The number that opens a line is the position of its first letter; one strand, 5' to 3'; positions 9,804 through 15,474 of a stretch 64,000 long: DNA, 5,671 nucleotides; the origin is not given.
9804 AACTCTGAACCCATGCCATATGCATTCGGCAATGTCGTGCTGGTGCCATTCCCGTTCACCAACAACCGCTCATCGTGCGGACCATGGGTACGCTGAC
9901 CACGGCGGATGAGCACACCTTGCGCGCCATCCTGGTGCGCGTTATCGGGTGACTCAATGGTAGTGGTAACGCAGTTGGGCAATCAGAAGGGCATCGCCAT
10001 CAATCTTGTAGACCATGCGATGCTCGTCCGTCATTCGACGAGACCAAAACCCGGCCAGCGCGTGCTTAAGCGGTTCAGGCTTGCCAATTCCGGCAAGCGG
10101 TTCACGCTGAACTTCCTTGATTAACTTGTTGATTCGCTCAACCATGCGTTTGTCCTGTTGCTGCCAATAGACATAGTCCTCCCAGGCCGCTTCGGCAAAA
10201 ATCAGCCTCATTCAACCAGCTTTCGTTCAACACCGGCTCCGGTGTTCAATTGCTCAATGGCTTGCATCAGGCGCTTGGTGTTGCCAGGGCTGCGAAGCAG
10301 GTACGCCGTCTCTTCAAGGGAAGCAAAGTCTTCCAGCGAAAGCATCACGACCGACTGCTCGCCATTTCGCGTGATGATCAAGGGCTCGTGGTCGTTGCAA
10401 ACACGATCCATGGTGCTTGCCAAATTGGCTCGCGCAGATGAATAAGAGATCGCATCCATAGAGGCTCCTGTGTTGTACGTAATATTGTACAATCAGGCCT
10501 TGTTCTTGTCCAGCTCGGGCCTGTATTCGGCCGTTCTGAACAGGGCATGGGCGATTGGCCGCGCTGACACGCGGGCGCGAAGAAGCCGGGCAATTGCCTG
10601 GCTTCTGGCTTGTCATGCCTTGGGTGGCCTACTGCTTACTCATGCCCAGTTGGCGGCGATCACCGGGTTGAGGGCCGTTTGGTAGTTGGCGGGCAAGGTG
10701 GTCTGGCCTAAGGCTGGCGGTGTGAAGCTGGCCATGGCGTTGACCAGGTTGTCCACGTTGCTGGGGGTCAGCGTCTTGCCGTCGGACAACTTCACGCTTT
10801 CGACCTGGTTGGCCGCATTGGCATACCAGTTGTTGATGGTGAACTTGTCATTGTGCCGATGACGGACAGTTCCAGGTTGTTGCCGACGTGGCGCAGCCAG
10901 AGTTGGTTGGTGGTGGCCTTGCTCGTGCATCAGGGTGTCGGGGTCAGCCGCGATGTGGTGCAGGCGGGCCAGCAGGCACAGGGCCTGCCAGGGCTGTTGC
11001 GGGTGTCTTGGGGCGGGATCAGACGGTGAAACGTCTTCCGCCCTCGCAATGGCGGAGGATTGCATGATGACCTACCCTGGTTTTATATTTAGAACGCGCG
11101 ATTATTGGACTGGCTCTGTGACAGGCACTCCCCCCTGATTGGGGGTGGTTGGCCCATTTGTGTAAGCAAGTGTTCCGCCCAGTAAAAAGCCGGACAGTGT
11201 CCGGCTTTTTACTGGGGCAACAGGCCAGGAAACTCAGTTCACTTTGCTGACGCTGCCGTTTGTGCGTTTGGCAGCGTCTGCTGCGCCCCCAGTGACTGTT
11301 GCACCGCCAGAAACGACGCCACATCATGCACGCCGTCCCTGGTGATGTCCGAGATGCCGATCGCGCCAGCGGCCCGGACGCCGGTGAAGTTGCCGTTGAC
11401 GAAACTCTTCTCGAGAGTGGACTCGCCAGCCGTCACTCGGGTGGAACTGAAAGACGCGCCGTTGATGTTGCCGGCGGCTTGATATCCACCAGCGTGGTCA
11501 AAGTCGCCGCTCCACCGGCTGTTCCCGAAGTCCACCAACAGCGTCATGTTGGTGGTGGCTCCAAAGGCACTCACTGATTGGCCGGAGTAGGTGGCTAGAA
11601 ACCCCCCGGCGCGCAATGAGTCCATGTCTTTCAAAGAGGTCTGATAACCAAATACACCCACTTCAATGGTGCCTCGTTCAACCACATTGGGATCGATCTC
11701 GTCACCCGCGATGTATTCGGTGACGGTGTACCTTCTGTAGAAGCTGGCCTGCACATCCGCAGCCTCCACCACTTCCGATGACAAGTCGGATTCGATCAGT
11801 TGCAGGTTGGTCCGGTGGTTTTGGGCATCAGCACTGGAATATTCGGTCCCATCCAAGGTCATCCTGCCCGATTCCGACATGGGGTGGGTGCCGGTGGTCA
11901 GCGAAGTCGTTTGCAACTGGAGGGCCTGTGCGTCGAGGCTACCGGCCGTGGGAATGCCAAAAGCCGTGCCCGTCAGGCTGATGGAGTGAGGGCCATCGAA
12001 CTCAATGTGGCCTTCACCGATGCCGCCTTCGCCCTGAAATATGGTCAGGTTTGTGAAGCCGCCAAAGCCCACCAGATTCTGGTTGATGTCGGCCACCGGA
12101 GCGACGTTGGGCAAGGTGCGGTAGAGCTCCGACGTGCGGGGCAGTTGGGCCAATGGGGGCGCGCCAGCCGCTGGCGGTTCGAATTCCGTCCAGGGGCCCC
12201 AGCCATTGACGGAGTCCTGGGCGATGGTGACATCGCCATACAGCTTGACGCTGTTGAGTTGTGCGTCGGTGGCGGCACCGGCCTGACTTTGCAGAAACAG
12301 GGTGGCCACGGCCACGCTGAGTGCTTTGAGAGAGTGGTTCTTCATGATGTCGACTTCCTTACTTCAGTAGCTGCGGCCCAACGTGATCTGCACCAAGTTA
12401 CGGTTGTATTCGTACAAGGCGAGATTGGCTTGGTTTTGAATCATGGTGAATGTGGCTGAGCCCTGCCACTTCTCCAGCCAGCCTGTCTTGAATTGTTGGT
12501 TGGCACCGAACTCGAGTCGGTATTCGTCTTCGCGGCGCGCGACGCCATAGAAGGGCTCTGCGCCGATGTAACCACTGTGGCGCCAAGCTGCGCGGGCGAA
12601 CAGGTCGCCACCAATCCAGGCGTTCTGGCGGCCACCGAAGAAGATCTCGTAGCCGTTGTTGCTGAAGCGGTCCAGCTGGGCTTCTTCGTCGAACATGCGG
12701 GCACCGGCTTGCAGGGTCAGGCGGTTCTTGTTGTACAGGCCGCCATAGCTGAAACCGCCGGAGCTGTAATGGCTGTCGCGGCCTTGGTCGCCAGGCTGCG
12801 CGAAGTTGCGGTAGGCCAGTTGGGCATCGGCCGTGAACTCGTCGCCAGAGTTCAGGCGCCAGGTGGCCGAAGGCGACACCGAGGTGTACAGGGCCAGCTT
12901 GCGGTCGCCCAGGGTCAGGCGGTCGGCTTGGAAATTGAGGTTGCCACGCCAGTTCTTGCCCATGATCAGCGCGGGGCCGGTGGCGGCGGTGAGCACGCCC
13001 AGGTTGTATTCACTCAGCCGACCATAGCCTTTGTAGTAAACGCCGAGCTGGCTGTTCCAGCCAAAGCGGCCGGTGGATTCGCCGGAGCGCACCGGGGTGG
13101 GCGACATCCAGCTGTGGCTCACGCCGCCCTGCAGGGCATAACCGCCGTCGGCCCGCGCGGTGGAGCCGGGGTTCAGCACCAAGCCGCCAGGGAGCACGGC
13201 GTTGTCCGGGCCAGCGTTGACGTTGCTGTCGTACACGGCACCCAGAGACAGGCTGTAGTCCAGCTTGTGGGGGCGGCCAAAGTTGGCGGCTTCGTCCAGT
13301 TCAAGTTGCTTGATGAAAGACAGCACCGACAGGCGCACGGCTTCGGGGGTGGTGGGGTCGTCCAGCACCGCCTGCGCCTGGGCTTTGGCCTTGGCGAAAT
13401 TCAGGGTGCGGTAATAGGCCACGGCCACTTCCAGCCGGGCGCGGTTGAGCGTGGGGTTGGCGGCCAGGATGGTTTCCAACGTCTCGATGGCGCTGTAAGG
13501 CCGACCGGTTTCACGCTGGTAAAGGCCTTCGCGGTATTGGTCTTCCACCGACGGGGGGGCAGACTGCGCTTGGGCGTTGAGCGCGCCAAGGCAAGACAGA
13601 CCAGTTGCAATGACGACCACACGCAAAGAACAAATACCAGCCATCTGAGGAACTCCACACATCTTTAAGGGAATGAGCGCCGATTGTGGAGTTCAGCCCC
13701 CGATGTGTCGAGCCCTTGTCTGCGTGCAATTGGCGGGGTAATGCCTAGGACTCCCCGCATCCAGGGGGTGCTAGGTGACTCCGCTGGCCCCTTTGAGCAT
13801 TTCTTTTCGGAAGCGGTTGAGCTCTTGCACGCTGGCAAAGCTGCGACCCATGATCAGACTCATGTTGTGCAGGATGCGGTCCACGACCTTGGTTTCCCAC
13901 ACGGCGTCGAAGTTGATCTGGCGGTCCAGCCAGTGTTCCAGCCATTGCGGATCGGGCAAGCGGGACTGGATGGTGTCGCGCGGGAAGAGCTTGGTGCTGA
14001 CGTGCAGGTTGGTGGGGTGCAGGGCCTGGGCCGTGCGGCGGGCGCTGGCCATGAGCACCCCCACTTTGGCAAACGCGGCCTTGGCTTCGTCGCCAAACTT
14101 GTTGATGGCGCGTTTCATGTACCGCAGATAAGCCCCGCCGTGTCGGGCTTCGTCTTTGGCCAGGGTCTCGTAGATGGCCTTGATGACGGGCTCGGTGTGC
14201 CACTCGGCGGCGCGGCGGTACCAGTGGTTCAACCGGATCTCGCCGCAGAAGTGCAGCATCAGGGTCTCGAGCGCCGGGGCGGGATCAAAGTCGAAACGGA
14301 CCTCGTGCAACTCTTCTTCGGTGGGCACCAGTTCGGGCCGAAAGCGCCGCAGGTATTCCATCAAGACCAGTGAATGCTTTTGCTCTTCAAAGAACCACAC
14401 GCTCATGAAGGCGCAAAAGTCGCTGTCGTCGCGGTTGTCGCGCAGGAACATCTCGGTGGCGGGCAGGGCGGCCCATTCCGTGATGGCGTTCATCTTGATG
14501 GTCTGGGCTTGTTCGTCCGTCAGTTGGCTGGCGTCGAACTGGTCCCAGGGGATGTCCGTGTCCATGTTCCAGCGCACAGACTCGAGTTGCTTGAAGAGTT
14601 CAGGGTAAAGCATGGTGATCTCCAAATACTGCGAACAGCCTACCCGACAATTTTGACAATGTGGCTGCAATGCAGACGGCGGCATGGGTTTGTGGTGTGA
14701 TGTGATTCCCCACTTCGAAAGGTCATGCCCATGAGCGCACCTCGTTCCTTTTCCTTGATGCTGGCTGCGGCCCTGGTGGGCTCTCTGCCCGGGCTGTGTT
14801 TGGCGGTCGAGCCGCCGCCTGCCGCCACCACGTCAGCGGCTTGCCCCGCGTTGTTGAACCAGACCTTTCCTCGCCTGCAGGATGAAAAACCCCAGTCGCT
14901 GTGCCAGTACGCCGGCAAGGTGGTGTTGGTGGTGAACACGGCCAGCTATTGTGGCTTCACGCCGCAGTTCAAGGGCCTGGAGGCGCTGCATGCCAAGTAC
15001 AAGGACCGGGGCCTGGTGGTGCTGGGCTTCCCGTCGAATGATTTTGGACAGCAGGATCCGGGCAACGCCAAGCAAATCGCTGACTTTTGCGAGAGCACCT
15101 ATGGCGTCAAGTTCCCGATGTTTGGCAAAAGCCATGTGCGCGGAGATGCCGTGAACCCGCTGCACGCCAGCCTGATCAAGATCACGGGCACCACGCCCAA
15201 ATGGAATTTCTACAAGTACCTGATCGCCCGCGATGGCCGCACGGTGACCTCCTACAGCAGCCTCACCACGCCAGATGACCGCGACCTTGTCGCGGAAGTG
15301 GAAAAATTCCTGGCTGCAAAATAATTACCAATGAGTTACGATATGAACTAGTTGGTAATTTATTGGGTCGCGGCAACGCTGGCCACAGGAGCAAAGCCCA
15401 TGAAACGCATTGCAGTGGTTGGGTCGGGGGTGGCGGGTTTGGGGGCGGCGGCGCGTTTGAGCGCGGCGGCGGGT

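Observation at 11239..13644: Type XI secretion (Slam/DUF560) pair with a non-lipidated TbpB-barrel cargo and no neighbouring TonB receptor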

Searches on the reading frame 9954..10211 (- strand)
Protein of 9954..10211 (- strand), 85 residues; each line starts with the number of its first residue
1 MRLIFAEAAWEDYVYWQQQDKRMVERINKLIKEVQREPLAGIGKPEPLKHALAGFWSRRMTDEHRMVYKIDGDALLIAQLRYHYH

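Call 37: search_protein_families(library=ncbifam, proteins=[window:9954-10211:-], max_evalue=0.01)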
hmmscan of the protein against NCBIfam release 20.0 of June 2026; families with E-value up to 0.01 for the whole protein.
window:9954-10211:- (85 aa): 2 families
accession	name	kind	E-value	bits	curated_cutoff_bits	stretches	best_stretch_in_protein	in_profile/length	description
TIGR02116.1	toxin_Txe_YoeB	equivalog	2.4e-33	114.2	51.8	1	5-84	1-80/80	Txe/YoeB family addiction module toxin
TIGR00053.1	TIGR00053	subfamily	0.0012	19.4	87.25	1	17-83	18-87/92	YafQ family addiction module toxin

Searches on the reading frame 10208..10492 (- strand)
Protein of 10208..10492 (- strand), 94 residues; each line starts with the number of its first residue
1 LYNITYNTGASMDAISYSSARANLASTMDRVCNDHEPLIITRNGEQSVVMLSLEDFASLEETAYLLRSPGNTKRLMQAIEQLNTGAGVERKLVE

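Call 37: search_protein_families(library=ncbifam, proteins=[window:10208-10492:-], max_evalue=0.01)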
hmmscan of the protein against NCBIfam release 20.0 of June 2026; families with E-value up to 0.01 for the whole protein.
window:10208-10492:- (94 aa): 2 families
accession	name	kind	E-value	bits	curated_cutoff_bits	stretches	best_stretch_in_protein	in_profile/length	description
NF008499.0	PRK11409.1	equivalog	4.7e-32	110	121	1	12-94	1-83/83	YoeB-YefM toxin-antitoxin system antitoxin YefM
TIGR01552.1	phd_fam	subfamily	3e-12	45.7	20.8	1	14-67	1-53/53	type II toxin-antitoxin system prevent-host-death family antitoxin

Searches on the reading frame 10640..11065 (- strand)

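Call 11: search_protein_families(library=pfam, proteins=[window:10640-11065:-], max_evalue=0.001)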
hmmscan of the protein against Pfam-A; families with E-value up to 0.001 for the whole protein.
window:10640-11065:- (141 aa): 1 family
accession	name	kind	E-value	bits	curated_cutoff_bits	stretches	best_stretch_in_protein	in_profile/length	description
PF06594.17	HCBP_related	-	1.1e-06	28.9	21.4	1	72-100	10-39/42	Haemolysin-type calcium binding protein related domain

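Call 37: search_protein_families(library=ncbifam, proteins=[window:10640-11065:-], max_evalue=0.01)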
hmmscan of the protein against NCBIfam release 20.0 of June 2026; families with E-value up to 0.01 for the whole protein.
window:10640-11065:- (141 aa): 0 families

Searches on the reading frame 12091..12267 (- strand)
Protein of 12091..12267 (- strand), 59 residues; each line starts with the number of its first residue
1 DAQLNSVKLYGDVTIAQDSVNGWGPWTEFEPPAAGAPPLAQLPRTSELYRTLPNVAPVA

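Call 78: search_protein_representatives(alignment_id=A3)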
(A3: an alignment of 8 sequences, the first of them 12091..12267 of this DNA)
Query: 8 sequences, 63 profile positions. Proteins with E-value up to 0.001 (for the whole library): 126; up to 1e-10: 101; up to 1e-30: 0. The best 126 are listed.
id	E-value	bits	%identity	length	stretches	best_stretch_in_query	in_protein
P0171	3.9e-24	100.3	-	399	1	2-62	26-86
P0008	6.8e-24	99.5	-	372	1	2-62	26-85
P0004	7.1e-24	99.4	-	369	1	2-62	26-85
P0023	2.2e-23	97.8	-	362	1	2-60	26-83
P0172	3.7e-23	97.1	-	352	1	2-61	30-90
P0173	4.1e-23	97.0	-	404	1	2-62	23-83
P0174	1.6e-20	88.7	-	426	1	3-62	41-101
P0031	4.0e-20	87.4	-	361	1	2-60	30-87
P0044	6.8e-20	86.7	-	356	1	4-62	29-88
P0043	1.3e-19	85.8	-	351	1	2-60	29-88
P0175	2.4e-19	85.0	-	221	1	2-61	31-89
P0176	2.6e-19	84.8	-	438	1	2-60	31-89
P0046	3.7e-19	84.3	-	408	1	2-62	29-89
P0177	4.3e-19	84.1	-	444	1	2-62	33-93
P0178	4.9e-19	83.9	-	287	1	2-59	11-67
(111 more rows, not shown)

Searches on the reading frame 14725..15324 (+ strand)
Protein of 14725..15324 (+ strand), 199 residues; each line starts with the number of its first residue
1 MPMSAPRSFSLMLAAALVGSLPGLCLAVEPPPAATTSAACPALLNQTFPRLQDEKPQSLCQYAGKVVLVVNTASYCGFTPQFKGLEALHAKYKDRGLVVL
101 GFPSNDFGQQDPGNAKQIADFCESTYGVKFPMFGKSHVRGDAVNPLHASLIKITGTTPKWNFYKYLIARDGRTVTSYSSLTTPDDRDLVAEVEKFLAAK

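Call 11: search_protein_families(library=pfam, proteins=[window:14725-15324:+], max_evalue=0.001)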
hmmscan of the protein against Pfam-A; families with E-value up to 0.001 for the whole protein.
window:14725-15324:+ (199 aa): 1 family
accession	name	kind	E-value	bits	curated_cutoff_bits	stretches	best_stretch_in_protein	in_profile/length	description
PF00255.25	GSHPx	-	2.3e-32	111.3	27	1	53-150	10-107/108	Glutathione peroxidase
